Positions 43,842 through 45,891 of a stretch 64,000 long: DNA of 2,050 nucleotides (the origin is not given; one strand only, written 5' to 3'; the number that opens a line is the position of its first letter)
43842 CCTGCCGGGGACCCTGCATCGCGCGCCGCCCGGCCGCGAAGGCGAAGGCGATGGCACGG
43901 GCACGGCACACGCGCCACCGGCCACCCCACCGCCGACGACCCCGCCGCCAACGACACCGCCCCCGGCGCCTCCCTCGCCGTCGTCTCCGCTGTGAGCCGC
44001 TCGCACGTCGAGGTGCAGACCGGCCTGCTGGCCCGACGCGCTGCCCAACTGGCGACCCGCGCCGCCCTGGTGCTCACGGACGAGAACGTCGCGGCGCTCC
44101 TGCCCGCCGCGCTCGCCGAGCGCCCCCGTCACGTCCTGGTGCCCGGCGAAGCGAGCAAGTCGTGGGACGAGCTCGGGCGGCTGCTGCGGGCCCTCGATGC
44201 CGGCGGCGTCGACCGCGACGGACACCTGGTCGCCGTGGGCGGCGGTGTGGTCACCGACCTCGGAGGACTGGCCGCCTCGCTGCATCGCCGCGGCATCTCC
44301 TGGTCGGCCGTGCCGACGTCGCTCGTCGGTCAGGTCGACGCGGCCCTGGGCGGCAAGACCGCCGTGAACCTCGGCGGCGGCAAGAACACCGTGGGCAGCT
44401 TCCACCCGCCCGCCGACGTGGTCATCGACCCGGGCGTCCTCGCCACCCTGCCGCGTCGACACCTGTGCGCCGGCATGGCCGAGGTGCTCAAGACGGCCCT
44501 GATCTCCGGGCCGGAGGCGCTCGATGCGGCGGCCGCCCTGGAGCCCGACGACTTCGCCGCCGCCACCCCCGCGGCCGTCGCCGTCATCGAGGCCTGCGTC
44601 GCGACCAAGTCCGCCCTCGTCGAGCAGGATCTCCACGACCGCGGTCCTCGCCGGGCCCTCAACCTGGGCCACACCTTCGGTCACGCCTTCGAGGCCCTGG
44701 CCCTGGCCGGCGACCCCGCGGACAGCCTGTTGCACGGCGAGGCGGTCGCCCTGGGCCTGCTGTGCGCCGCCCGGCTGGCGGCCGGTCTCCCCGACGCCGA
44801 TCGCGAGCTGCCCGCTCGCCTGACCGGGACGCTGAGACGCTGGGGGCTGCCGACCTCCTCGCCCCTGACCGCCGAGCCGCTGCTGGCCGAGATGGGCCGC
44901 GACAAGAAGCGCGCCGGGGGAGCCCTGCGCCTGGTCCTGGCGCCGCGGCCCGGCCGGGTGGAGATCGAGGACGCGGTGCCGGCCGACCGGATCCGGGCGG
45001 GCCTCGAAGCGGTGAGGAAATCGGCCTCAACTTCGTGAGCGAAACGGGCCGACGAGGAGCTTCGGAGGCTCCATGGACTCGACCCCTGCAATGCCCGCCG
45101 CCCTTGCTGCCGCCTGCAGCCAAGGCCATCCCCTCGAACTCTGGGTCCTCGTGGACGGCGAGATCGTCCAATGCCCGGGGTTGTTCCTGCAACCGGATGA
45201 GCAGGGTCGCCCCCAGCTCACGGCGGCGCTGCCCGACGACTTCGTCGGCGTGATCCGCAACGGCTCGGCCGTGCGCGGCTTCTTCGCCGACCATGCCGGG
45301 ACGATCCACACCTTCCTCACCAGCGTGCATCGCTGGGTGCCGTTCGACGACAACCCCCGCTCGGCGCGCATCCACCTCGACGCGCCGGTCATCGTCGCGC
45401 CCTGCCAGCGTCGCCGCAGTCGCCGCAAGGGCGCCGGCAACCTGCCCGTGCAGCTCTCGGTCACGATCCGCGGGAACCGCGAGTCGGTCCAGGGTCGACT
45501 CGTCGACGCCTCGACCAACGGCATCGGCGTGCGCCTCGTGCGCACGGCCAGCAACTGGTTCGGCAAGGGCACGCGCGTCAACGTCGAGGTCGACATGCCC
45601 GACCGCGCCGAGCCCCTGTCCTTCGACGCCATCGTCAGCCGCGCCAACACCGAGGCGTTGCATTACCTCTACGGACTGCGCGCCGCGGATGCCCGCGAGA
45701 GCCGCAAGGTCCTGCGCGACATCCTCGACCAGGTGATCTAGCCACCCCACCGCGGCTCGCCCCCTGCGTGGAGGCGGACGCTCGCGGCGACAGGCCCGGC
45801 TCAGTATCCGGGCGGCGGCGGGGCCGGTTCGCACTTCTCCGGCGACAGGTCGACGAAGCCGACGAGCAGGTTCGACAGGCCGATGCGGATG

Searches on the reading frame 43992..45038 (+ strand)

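Call 49: search_protein_families(library=pfam, proteins=[window:43992-45038:+], max_evalue=0.0001)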
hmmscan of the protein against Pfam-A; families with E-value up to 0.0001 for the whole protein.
window:43992-45038:+ (348 aa): 3 families
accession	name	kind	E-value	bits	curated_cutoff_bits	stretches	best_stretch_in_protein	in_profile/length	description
PF01761.26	DHQ_synthase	-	3.6e-36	123.7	24.2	1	49-158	4-113/115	3-dehydroquinate synthase N-terminal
PF24621.2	DHQS_C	-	8.2e-32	110.6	27.6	1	161-306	1-143/144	3-dehydroquinate synthase C-terminal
PF13685.12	Fe-ADH_2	-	4e-06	27.3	28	1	18-154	15-149/149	Iron-containing alcohol dehydrogenase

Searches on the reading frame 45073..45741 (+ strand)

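Call 49: search_protein_families(library=pfam, proteins=[window:45073-45741:+], max_evalue=0.0001)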
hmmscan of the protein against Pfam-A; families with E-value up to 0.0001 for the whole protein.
window:45073-45741:+ (222 aa): 1 family
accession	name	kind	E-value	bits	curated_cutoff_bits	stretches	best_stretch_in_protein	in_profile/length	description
PF07238.19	PilZ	-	2.6e-11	44.2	22.5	1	112-218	1-100/102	PilZ domain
